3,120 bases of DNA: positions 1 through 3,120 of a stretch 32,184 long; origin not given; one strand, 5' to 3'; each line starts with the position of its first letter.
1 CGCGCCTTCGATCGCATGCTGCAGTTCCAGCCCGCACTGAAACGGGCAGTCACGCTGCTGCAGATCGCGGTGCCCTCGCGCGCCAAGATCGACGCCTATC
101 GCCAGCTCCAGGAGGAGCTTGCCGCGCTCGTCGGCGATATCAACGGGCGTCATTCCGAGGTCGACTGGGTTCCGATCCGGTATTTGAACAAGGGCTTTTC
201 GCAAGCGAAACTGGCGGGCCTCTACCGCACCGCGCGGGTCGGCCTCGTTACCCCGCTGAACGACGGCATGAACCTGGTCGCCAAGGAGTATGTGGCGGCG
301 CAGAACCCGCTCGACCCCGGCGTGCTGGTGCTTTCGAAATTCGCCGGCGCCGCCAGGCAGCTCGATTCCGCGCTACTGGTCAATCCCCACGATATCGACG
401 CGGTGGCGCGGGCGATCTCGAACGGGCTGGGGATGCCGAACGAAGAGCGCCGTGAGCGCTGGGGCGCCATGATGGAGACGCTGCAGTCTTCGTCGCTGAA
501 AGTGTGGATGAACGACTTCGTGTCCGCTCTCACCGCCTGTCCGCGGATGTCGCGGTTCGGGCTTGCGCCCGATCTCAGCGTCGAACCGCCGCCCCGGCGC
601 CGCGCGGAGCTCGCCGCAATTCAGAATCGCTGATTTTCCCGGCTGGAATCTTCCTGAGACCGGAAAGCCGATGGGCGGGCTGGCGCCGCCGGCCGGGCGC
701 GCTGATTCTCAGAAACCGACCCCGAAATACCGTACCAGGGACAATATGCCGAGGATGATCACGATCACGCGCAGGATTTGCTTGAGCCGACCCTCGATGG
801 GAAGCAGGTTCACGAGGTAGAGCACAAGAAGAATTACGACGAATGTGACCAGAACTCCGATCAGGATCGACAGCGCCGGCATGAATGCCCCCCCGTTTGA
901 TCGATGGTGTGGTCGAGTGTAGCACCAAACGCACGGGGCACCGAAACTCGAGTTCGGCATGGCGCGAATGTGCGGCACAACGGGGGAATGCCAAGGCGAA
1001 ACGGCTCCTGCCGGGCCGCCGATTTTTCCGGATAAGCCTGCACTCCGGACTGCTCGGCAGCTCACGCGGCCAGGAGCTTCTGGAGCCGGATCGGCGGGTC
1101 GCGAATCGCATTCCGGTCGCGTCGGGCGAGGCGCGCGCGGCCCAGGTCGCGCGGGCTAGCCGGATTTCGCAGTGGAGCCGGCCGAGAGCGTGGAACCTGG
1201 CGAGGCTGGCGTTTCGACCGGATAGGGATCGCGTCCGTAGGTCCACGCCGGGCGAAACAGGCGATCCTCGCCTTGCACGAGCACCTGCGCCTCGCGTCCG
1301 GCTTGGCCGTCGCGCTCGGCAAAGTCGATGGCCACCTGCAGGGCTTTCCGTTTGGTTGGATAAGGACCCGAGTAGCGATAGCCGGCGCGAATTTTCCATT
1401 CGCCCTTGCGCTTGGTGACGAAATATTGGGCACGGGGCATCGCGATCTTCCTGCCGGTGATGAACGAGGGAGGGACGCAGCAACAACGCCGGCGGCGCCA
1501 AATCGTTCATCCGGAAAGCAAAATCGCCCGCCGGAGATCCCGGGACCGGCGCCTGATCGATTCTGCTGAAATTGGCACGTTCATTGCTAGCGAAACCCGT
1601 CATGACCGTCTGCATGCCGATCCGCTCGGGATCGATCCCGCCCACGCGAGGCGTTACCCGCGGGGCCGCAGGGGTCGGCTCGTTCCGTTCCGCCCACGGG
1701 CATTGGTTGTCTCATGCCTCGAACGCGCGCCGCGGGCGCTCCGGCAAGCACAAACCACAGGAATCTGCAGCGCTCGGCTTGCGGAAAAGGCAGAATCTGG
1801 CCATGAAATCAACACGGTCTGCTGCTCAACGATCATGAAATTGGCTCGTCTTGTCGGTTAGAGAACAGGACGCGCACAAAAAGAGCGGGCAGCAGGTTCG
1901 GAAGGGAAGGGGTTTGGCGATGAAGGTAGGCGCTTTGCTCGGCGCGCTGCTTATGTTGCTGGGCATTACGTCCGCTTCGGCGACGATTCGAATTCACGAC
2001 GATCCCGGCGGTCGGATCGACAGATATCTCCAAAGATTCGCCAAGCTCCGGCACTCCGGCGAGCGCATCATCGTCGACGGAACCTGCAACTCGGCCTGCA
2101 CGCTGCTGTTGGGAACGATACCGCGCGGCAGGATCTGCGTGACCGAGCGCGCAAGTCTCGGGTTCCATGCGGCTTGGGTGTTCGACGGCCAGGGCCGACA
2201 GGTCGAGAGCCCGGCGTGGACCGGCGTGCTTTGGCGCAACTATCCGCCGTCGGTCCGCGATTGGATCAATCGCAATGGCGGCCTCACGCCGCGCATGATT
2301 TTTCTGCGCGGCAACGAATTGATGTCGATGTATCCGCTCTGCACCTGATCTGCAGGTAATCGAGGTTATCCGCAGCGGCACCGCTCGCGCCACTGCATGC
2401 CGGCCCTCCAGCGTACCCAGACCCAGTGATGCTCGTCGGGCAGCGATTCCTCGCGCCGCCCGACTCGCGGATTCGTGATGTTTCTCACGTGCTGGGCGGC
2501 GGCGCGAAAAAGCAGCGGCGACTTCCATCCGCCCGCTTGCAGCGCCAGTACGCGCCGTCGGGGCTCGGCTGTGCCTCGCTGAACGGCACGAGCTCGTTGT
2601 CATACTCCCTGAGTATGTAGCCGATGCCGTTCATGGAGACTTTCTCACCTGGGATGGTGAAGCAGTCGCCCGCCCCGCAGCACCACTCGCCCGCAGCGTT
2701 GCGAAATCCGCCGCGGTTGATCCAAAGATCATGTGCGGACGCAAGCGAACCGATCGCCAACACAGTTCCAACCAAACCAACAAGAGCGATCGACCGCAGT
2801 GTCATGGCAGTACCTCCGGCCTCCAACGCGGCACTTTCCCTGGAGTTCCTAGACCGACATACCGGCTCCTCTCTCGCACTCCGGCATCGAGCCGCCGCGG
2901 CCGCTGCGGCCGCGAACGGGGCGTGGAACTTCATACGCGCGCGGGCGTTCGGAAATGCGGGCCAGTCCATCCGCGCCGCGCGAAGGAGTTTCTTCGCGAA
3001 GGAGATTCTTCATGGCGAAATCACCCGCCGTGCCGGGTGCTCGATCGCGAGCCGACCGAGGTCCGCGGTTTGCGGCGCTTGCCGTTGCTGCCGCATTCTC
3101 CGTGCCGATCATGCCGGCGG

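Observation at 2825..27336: Dense cluster of exact EcfG-type (GGAAC-N16/17-CGTT) promoters: the window looks like a general stress response regulon block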

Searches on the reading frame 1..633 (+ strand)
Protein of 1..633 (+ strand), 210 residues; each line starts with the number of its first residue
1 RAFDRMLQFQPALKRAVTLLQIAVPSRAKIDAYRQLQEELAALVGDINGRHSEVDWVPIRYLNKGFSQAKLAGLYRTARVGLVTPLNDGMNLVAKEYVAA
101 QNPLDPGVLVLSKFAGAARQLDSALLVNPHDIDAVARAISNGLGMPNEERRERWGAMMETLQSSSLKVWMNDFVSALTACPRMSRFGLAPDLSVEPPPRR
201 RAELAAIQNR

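Call 6: search_protein_families(library=pfam, proteins=[window:1-633:+], max_evalue=0.01)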
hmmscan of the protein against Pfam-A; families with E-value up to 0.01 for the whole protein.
window:1-633:+ (210 aa): 1 family
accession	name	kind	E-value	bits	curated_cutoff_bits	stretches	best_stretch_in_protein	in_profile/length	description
PF00982.27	Glyco_transf_20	-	1.1e-51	176.5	32.5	1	1-178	295-472/473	Glycosyltransferase family 20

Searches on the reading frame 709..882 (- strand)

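Call 24: search_protein_families(library=pfam, proteins=[window:709-882:-], max_evalue=0.1)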
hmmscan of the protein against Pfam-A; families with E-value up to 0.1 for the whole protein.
window:709-882:- (57 aa): 0 families

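Call 25: search_protein_families(library=ncbifam, proteins=[window:709-882:-], max_evalue=0.01)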
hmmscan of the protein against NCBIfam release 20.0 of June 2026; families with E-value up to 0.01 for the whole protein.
window:709-882:- (57 aa): 1 family
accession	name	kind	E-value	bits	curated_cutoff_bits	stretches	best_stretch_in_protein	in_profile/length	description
NF041949.1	THIVI_2564_fam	equivalog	6.5e-14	51.7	33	1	7-55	1-50/51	Thivi_2564 family membrane protein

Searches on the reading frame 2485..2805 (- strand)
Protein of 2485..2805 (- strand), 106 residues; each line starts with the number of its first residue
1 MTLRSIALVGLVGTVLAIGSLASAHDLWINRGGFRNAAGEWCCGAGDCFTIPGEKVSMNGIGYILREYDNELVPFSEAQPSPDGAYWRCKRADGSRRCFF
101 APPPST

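Call 24: search_protein_families(library=pfam, proteins=[window:2485-2805:-], max_evalue=0.1)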
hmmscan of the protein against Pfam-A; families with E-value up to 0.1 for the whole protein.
window:2485-2805:- (106 aa): 0 families

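Call 25: search_protein_families(library=ncbifam, proteins=[window:2485-2805:-], max_evalue=0.01)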
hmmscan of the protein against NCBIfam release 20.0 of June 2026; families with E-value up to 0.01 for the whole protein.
window:2485-2805:- (106 aa): 0 families

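Call 30: find_encoding_contigs(protein=window:2485-2805:-, flank=10000, max_places=6)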
Protein window:2485-2805:- (106 aa): 24 contigs read that carry it; 6 places shown.
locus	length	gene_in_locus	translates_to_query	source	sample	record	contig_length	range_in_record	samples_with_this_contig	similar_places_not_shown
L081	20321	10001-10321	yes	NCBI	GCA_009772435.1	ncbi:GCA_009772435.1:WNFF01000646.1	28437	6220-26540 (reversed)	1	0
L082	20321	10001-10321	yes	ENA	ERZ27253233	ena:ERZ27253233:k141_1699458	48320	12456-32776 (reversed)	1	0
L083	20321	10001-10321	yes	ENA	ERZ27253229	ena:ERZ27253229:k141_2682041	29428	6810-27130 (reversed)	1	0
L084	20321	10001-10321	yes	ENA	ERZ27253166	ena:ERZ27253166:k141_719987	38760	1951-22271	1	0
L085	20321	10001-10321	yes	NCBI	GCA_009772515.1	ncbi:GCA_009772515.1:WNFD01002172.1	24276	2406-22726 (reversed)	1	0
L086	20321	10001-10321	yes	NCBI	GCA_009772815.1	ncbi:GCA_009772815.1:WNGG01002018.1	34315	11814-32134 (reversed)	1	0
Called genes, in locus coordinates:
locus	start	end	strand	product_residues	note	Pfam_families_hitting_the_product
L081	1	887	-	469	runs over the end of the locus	PF01979:Amidohydro_1, PF07969:Amidohydro_3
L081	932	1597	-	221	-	PF09335:VTT_dom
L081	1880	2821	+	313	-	PF00248:Aldo_ket_red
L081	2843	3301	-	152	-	PF12616:DUF3775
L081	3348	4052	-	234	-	PF04542:Sigma70_r2, PF22029:PhyR_sigma2, PF04545:Sigma70_r4, PF08281:Sigma70_r4_2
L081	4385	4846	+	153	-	PF18856:baeRF_family12, PF10116:Host_attach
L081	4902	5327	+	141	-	PF01741:MscL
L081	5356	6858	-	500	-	PF00089:Trypsin, PF13365:Trypsin_2, PF00595:PDZ, PF13180:PDZ_2, PF17820:PDZ_6, PF00595:PDZ, PF13180:PDZ_2, PF17820:PDZ_6, +1 more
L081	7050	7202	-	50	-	PF11752:DUF3309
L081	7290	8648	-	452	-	PF22807:TrAA12, PF07995:GSDH, PF22807:TrAA12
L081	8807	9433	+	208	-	PF03167:UDG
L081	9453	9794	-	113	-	-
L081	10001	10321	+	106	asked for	-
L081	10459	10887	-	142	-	-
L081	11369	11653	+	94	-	PF09954:DUF2188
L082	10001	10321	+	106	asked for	-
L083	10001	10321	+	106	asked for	-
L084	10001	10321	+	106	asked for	-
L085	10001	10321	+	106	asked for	-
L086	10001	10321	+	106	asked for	-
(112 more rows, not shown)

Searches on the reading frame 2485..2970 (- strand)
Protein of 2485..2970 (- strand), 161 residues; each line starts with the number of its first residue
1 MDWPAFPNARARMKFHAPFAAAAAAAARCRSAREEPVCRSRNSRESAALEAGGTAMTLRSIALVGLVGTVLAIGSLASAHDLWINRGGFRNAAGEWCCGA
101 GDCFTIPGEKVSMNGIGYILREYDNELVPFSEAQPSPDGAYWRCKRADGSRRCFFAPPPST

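Call 6: search_protein_families(library=pfam, proteins=[window:2485-2970:-], max_evalue=0.01)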
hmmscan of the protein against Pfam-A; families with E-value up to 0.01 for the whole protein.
window:2485-2970:- (161 aa): 0 families
